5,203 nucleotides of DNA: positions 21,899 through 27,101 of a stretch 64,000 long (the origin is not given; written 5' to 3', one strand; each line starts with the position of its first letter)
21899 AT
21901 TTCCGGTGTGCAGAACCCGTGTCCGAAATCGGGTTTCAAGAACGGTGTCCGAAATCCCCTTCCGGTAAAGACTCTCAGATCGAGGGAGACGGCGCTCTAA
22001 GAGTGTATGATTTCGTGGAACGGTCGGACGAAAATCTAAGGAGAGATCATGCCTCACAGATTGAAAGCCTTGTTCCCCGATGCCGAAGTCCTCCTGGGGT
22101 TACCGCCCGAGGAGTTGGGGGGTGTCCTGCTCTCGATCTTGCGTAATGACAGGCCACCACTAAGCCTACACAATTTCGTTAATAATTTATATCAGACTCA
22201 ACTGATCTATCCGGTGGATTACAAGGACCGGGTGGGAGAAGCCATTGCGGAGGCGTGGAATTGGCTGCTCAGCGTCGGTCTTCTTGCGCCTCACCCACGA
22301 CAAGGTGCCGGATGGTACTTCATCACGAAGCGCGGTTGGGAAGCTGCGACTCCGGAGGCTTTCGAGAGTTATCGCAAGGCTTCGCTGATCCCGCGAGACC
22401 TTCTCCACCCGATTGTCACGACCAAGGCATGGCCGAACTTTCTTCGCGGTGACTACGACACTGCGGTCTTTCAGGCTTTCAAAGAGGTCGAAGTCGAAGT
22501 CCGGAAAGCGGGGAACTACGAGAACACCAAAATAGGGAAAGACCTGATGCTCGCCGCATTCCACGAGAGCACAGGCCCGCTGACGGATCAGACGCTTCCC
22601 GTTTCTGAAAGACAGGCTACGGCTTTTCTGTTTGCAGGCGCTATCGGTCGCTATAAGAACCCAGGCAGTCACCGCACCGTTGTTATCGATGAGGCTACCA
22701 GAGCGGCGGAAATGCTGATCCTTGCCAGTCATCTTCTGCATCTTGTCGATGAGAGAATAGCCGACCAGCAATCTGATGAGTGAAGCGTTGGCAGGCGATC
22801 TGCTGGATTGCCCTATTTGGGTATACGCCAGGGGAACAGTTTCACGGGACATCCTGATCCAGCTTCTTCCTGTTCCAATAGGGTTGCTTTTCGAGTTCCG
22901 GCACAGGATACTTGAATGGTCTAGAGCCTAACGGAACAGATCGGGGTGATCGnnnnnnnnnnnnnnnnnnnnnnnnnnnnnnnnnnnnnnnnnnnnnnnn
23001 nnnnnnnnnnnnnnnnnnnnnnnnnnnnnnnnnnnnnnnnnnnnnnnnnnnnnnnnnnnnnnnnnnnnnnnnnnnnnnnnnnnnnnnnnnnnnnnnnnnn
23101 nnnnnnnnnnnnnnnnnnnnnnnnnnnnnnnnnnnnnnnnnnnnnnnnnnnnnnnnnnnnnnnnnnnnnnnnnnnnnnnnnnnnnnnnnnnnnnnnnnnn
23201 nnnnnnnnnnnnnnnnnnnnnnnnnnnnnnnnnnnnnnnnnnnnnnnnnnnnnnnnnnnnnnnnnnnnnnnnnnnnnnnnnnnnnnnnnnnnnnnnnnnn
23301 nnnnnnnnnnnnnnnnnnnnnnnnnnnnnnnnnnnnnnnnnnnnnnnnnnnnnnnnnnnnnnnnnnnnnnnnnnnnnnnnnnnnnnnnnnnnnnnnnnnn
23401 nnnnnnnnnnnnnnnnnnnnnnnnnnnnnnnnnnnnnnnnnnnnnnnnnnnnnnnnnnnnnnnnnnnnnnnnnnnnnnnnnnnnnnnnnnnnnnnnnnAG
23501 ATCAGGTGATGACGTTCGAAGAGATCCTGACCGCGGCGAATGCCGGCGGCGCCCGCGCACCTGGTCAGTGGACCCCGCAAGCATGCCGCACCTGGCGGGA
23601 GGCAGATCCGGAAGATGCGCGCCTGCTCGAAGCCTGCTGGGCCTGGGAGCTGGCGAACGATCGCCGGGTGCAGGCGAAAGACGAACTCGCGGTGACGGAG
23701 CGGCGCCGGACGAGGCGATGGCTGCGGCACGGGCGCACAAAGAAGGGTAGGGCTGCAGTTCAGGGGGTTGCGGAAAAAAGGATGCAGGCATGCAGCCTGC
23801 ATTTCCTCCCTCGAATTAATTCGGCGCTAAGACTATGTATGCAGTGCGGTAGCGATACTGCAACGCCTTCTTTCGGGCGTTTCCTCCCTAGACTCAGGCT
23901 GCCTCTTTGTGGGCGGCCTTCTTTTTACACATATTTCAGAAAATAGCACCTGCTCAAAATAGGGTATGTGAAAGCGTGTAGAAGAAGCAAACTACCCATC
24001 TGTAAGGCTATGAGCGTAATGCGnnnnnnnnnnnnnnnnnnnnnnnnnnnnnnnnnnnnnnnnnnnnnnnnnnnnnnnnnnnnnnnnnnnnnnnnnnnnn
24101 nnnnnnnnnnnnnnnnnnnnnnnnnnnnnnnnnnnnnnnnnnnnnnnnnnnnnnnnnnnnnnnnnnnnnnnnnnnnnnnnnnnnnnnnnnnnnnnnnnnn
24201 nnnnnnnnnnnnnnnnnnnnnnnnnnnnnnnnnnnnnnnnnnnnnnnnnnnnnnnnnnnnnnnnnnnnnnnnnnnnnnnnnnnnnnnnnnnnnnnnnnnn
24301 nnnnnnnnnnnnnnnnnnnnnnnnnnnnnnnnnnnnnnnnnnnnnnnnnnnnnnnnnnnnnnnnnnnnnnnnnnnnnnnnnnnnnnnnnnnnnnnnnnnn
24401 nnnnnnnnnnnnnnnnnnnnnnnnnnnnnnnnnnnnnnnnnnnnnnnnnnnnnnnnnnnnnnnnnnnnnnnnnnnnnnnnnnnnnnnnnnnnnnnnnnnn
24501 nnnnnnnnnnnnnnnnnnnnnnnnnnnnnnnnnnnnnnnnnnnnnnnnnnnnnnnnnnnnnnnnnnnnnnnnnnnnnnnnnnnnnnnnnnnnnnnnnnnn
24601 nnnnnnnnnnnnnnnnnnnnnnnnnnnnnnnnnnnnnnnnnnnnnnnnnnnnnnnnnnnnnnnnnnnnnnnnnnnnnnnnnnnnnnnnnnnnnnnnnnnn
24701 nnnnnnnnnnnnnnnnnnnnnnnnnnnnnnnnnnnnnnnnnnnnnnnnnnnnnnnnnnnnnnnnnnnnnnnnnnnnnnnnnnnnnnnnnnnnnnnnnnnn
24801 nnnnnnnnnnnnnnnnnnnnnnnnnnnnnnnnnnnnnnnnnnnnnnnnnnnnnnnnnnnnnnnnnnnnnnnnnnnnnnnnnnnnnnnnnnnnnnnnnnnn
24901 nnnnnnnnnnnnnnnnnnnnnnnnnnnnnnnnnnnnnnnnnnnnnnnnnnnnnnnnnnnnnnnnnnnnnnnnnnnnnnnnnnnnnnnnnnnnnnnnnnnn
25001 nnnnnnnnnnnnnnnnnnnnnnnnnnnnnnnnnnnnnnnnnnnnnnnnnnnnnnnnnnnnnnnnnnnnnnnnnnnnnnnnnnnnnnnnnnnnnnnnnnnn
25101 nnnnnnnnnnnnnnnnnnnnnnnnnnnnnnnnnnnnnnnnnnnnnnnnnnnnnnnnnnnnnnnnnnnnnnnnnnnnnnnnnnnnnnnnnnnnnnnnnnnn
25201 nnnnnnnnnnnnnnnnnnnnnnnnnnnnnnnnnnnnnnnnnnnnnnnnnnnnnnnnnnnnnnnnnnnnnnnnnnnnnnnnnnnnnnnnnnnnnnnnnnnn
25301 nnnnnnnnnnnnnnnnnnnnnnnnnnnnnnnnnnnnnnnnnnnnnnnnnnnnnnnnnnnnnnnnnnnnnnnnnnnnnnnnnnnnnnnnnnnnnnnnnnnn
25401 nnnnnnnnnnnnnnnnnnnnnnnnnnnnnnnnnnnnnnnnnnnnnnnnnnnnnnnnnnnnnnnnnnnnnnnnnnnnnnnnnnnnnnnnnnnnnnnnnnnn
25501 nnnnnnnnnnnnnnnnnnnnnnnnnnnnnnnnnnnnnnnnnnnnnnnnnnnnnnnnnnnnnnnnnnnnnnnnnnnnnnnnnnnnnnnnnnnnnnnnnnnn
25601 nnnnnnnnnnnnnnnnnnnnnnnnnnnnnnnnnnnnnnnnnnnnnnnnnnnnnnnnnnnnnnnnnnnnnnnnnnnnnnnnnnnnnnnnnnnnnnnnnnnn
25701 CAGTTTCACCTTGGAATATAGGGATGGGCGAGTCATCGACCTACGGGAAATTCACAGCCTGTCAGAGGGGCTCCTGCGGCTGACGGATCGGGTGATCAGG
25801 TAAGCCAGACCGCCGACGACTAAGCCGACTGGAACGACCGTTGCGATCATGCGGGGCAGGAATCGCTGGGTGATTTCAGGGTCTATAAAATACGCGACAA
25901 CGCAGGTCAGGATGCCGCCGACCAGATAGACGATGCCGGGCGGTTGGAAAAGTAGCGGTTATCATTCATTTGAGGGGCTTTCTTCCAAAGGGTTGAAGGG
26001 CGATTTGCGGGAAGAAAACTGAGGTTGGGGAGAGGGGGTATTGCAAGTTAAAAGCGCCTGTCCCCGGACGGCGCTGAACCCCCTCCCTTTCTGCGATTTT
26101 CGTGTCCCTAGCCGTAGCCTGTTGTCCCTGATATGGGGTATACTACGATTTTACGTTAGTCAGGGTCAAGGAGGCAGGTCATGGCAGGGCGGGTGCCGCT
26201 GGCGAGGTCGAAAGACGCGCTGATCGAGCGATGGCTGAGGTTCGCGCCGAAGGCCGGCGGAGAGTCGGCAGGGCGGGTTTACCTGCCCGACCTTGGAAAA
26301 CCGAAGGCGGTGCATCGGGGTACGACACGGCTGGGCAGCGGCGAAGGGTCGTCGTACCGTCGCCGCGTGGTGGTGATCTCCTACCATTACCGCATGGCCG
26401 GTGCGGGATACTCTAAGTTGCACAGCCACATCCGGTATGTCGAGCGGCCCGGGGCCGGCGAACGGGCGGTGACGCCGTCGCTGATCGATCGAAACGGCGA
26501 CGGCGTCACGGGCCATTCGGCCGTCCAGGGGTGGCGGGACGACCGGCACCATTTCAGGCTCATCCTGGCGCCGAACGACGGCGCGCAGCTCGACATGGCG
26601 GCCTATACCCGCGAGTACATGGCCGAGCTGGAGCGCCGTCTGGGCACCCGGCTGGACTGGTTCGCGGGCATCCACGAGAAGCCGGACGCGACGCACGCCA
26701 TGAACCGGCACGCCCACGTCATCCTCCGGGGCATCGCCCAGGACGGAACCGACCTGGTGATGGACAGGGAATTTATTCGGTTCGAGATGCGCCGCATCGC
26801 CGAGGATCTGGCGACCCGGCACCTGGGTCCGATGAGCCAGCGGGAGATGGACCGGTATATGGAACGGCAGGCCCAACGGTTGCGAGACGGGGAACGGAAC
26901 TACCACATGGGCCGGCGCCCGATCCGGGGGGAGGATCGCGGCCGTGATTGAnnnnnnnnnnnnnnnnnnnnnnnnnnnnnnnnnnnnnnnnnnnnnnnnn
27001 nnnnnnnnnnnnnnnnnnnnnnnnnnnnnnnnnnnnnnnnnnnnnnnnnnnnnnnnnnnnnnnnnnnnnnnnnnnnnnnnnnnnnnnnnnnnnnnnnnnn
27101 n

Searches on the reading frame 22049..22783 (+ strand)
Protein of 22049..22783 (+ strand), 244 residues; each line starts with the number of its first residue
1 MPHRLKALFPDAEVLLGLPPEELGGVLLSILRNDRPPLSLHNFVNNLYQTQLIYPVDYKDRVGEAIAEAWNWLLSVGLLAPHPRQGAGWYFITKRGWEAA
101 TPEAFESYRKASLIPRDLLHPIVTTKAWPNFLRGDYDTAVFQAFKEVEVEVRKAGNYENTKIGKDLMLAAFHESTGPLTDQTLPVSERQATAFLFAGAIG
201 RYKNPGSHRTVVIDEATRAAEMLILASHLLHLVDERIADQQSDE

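Call 69: search_protein_families(library=pfam, proteins=[window:22049-22783:+], max_evalue=0.001)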
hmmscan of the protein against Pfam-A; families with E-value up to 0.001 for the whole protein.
window:22049-22783:+ (244 aa): 1 family
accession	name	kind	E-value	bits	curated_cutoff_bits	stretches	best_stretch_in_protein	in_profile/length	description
PF09509.15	Hypoth_Ymh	-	7.8e-23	81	25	1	119-231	3-117/119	Protein of unknown function (Hypoth_ymh)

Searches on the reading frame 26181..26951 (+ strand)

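Call 3: search_protein_families(library=pfam, proteins=[window:26181-26951:+], max_evalue=0.01)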
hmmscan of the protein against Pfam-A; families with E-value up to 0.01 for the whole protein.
window:26181-26951:+ (256 aa): 0 families

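Call 8: search_protein_families(library=ncbifam, proteins=[window:26181-26951:+], max_evalue=0.01)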
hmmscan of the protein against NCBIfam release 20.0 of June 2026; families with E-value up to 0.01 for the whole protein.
window:26181-26951:+ (256 aa): 1 family
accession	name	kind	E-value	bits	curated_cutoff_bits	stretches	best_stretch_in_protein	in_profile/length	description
NF041267.1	relax_RlxS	exception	1.7e-34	119.6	850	1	55-233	66-240/654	relaxase/mobilization nuclease RlxS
